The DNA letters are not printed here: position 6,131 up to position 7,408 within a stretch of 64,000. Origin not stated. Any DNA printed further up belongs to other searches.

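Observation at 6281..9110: Three-gene cassette (82-aa ORF, ApeA-like HEPN, DUF2971-like) as a candidate undescribed composite defence system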

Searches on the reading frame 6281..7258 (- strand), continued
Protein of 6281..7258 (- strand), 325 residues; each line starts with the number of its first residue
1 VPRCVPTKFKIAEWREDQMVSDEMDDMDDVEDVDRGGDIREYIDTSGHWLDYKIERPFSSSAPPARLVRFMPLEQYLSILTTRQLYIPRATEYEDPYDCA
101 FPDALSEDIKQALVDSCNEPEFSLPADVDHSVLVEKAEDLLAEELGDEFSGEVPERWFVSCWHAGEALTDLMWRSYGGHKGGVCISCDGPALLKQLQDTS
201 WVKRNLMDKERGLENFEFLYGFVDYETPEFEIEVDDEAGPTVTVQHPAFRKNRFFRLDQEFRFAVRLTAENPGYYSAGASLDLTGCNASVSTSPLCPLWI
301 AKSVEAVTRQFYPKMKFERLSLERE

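Call 88: search_protein_families(library=padloc, proteins=[L090:4877-5827:+, L091:7085-7525:+, L059:8898-9854:+, L059:8332-8901:+], max_evalue=0.01)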
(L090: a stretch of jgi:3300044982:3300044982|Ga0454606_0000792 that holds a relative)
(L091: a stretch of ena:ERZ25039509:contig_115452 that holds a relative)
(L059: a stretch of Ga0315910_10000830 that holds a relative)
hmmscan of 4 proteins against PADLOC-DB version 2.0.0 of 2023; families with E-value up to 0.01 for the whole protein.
L090:4877-5827:+ (316 aa): 4 families
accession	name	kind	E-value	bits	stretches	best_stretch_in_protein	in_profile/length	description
PDLC04912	PDC-S11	-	2.2e-122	406.1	1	1-313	1-310/313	-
PDLC04911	PDC-S11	-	2.4e-121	402.9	1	1-313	1-312/318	-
PDLC04914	PDC-S11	-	7.6e-83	276.3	1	1-315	1-310/314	-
PDLC04913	PDC-S11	-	4.3e-31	106.3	2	166-315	215-366/375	-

L091:7085-7525:+ (146 aa): 9 families
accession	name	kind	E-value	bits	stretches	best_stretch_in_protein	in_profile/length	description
PDLC00729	Effector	-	5.3e-16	56.9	1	2-114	5-118/310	TIR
PDLC00731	Effector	-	7.3e-16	56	1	2-116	156-273/306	TIR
PDLC05005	PDC-S35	-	5.4e-12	44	1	38-118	155-236/264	-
PDLC00732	Effector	-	2.6e-11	41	1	2-116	152-269/301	TIR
PDLC05006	PDC-S35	-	3.2e-10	37.8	1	8-121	92-207/231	-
PDLC02371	PycTIR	-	6.9e-09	33.5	1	2-116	153-258/288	-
PDLC05004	PDC-S35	-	2.1e-08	32.1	1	39-116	157-236/265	-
PDLC05007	PDC-S35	-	2.5e-08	31.9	1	39-117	171-250/278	-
PDLC05003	PDC-S35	-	5.9e-07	27.3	1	41-117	129-212/245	-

L059:8898-9854:+ (318 aa): 0 families

L059:8332-8901:+ (189 aa): 2 families
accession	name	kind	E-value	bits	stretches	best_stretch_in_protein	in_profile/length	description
PDLC04744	PDC-M63A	-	9.8e-13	46.3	1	20-170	9-148/152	-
PDLC04745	PDC-M63A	-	0.0045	15.5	1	54-175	21-129/133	-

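Call 94: find_related_loci(query=A2, collection=viral_contigs, flank=8000)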
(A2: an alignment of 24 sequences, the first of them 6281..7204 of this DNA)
Query A2 (307 aa) in viral_contigs; peptide patterns used: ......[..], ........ (x = any residue, [..] = any of these).
93 stretches matched a pattern, but none encodes a relative of the query by tblastn (E <= 1e-3).

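Call 106: search_dna_similar(query=window:6281-7204:-, collection=plasmids, mode=protein, max_evalue=0.0001, max_rows=40)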
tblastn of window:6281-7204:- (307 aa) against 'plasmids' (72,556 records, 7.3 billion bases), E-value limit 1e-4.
Records with a match: 2; places in all: 2; records where one place covers at least 80% of the query: 1.
Best place of each record, by identity: <60% 2.
By first word of the organism name: Alicyclobacillus 1; Haloferax 1.
By predicted mobility (MOB-suite, as given by PLSDB): non-mobilizable 2.
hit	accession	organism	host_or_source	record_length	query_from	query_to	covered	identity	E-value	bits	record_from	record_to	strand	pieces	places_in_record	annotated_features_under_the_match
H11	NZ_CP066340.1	Alicyclobacillus sp. SO9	-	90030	48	293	80%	25.0%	1e-9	66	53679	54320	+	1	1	hypothetical protein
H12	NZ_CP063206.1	Haloferax gibbonsii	cultured ...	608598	33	247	70%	24.1%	6e-5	52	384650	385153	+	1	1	hypothetical protein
